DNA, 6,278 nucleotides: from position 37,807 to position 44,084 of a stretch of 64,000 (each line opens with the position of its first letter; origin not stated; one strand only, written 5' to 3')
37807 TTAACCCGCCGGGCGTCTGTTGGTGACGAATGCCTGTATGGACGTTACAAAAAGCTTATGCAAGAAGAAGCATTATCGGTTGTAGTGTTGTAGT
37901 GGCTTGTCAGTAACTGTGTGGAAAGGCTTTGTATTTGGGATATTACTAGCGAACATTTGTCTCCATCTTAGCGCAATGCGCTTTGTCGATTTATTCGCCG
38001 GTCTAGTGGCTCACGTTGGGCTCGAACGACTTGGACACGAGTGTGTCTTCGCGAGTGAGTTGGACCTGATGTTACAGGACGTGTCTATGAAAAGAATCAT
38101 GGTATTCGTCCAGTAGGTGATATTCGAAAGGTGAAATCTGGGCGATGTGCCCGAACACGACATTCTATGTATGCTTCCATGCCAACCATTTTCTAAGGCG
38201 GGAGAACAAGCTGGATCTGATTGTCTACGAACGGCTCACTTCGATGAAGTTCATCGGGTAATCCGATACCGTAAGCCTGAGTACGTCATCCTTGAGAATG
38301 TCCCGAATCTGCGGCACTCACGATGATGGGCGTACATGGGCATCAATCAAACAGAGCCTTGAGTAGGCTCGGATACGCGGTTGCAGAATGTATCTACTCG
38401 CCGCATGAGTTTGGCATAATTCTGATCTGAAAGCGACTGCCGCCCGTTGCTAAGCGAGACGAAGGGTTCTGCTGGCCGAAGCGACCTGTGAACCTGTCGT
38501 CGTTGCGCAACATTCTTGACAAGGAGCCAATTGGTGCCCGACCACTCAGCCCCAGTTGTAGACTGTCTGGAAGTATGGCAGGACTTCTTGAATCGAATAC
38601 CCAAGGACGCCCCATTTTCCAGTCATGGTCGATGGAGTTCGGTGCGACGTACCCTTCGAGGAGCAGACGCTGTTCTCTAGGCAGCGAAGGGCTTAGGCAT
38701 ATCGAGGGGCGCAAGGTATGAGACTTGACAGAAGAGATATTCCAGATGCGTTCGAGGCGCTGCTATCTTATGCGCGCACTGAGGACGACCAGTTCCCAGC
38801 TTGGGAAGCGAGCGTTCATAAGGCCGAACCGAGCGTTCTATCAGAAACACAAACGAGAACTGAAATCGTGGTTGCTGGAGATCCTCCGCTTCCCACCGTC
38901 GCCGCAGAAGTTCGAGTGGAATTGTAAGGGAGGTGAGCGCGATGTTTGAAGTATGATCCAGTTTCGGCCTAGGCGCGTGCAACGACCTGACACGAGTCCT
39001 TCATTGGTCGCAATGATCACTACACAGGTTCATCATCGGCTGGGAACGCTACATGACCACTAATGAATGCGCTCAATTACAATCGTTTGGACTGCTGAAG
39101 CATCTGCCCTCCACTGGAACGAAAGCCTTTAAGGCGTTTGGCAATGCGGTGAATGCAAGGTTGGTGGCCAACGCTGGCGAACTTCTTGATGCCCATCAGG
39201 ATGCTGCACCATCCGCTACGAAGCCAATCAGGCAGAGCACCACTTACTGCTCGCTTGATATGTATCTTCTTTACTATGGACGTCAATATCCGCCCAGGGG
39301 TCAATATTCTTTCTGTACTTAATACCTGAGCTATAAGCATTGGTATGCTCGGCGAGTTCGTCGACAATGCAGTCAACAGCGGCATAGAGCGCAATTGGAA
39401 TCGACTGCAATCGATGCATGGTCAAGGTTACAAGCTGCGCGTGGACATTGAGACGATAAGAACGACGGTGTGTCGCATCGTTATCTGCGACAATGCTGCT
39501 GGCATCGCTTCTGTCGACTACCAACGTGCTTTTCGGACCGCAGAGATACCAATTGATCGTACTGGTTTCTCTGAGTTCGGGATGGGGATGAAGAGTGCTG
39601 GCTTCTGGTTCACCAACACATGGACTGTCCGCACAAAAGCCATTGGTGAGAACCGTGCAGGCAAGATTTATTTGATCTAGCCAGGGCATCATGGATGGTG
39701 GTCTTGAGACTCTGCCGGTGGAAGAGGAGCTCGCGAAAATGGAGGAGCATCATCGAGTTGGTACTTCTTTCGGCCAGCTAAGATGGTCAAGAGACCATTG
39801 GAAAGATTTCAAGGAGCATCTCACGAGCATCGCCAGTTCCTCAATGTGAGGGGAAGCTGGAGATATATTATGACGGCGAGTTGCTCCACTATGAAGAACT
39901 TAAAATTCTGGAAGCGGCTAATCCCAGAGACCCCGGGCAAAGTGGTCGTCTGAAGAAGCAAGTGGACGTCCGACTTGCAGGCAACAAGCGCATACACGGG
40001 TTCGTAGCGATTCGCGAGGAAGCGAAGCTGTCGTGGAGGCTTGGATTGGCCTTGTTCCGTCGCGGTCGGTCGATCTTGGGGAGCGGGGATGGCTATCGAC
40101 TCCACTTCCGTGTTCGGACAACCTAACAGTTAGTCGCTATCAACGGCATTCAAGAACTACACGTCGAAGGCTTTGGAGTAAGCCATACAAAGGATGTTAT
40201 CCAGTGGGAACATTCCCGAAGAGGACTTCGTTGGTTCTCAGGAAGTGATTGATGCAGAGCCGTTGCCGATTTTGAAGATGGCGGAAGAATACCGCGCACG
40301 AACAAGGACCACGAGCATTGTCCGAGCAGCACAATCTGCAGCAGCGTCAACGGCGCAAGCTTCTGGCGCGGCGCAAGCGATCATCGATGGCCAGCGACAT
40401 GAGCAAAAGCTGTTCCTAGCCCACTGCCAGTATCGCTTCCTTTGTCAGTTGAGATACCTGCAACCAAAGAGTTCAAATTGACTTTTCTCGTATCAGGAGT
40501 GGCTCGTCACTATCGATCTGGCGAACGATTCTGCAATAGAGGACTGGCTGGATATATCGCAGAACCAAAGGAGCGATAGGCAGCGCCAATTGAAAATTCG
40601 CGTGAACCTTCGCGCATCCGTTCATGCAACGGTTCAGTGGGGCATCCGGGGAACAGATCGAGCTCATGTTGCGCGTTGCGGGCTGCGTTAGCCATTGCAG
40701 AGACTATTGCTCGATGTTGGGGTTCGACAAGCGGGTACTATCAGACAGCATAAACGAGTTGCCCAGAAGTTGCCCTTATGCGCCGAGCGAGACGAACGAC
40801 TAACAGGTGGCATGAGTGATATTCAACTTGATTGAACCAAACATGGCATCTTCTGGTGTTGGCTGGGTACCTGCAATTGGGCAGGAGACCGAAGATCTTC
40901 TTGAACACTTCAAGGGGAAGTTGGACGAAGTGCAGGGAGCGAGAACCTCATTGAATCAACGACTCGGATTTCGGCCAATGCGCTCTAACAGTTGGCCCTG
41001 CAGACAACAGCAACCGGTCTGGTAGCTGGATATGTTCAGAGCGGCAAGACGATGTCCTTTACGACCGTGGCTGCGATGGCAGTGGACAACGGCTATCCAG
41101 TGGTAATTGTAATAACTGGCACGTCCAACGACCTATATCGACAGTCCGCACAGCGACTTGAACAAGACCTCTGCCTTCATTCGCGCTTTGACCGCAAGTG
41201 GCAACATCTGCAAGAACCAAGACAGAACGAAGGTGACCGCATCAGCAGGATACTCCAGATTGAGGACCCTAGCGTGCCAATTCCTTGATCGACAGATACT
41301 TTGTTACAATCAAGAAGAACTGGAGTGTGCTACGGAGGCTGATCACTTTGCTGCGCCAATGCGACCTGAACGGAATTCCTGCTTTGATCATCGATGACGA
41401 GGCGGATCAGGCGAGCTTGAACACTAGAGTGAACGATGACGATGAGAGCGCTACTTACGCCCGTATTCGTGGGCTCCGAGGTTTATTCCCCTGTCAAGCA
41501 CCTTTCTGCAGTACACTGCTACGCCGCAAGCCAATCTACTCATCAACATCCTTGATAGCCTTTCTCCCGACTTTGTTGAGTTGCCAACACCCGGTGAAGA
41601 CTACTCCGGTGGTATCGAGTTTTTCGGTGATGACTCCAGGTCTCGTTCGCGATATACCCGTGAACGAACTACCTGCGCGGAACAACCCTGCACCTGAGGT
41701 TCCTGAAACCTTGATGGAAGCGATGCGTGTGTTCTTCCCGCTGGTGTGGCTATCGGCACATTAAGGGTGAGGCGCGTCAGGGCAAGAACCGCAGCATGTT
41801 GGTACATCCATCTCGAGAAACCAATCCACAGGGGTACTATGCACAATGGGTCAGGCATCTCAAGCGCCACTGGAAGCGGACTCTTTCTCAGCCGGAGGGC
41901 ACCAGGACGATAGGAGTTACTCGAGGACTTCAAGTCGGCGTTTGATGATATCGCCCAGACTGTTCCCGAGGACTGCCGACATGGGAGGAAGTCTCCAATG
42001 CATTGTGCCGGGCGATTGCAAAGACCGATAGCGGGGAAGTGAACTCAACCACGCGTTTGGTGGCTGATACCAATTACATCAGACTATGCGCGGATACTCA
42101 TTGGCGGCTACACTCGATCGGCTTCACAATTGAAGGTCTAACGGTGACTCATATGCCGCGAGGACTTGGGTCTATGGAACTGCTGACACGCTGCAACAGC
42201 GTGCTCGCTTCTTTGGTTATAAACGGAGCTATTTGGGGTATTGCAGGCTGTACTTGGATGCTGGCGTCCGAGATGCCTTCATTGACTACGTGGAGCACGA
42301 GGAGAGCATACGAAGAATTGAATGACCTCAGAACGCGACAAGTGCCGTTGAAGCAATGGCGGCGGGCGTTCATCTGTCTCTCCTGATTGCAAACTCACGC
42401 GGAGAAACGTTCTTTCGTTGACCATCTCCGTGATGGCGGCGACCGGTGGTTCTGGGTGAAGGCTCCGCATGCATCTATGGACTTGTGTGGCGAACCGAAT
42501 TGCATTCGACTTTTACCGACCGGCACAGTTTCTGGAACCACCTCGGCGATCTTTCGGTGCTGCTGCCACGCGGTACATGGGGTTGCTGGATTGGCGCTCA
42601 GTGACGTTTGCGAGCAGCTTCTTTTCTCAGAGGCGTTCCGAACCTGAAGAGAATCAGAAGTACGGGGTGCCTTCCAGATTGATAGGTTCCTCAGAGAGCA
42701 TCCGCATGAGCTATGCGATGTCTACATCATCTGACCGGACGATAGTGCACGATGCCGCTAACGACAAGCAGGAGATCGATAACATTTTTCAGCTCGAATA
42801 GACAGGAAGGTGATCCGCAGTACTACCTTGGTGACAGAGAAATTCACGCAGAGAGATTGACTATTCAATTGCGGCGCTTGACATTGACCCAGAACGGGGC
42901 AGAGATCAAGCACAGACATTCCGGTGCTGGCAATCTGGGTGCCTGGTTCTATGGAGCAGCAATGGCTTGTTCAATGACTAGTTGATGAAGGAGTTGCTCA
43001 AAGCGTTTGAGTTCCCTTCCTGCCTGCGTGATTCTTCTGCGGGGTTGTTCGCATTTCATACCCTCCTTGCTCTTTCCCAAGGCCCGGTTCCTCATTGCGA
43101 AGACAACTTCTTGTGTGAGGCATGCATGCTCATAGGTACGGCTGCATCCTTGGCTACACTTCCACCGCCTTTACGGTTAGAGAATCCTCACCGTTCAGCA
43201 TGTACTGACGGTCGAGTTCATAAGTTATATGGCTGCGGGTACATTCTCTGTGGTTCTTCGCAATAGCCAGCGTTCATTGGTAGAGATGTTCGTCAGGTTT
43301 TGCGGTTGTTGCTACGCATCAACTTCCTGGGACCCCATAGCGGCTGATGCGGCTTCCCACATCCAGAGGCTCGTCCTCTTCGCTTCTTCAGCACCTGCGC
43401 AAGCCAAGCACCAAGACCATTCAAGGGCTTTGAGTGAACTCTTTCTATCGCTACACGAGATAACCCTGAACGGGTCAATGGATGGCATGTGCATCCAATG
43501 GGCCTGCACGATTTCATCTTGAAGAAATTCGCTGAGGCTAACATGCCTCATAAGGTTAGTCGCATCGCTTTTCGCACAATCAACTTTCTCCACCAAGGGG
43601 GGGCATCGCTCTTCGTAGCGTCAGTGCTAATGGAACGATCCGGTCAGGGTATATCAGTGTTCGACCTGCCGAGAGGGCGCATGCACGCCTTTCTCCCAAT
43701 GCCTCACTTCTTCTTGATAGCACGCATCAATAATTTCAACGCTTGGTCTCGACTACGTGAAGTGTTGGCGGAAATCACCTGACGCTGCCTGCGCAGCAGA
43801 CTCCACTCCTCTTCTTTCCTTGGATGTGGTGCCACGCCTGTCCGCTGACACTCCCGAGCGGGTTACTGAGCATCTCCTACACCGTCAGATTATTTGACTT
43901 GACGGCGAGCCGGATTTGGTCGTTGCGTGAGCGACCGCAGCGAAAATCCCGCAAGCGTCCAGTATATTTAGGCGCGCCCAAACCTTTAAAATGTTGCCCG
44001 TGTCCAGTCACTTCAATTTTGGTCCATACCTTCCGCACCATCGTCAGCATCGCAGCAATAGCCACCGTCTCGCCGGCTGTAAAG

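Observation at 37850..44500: Low-GC island carrying decayed remnants of a Dcm-linked defence module: C5-MTase, GHKL ATPase and Z1-domain P-loop protein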

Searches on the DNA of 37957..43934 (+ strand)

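Call 79: search_dna_similar(query=window:37957-43934:+, collection=plasmids, mode=distant, max_rows=8)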
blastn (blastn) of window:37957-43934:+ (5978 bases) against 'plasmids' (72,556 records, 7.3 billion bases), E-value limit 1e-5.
Records with a match: 1; places in all: 1; records where one place covers at least 80% of the query: 0.
Best place of each record, by identity: 60-80% 1.
By first word of the organism name: Hymenobacter 1.
By predicted mobility (MOB-suite, as given by PLSDB): non-mobilizable 1.
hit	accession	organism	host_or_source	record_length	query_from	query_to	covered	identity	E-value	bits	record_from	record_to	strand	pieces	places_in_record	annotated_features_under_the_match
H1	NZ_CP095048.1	Hymenobacter cellulosilyticus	single cell,air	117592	3072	4266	3%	77.0%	1e-7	132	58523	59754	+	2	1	Z1 domain-containing protein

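Call 80: get_annotated_region(hit=H1, flank=6000)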
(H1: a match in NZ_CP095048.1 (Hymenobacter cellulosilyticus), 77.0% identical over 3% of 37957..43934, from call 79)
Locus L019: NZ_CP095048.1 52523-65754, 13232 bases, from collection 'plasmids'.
description: Hymenobacter cellulosilyticus strain 5116 S-3 plasmid unnamed2, complete sequence
organism: Hymenobacter cellulosilyticus (NCBI taxid 2932248)
taxonomy: Bacteria; Bacteroidota; Cytophagia; Cytophagales; Hymenobacteraceae; Hymenobacter; Hymenobacter cellulosilyticus
host: -; source: single cell,air; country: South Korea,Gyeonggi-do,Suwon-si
typing (MOB-suite, as given by PLSDB): non-mobilizable
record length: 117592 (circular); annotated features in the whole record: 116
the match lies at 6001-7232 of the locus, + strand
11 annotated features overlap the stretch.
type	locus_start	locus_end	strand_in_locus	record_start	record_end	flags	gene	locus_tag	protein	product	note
CDS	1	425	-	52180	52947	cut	-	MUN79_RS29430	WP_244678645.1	hypothetical protein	-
CDS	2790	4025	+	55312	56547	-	dcm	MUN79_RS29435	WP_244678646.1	DNA (cytosine-5-)-methyltransferase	GO:0006304 - DNA modification [Evidence IEA]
CDS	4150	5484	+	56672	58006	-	-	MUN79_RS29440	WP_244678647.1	ATP-binding protein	-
CDS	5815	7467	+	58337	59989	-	-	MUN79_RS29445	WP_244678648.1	Z1 domain-containing protein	-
CDS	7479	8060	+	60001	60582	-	-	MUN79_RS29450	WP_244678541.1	hypothetical protein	-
CDS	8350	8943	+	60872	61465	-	-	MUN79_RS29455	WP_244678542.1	HNH endonuclease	-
CDS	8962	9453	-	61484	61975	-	-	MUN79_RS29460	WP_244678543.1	HEPN domain-containing protein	-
CDS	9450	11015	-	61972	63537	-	-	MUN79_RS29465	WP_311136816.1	DUF262 domain-containing protein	-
CDS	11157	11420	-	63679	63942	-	-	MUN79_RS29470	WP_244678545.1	hypothetical protein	-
CDS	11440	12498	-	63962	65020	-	-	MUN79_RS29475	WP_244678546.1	tyrosine-type recombinase/integrase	GO:0015074 - DNA integration [Evidence IEA]; GO:0006310 - DNA recombination [Evidence IEA]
CDS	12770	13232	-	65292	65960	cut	-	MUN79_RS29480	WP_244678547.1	hypothetical protein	-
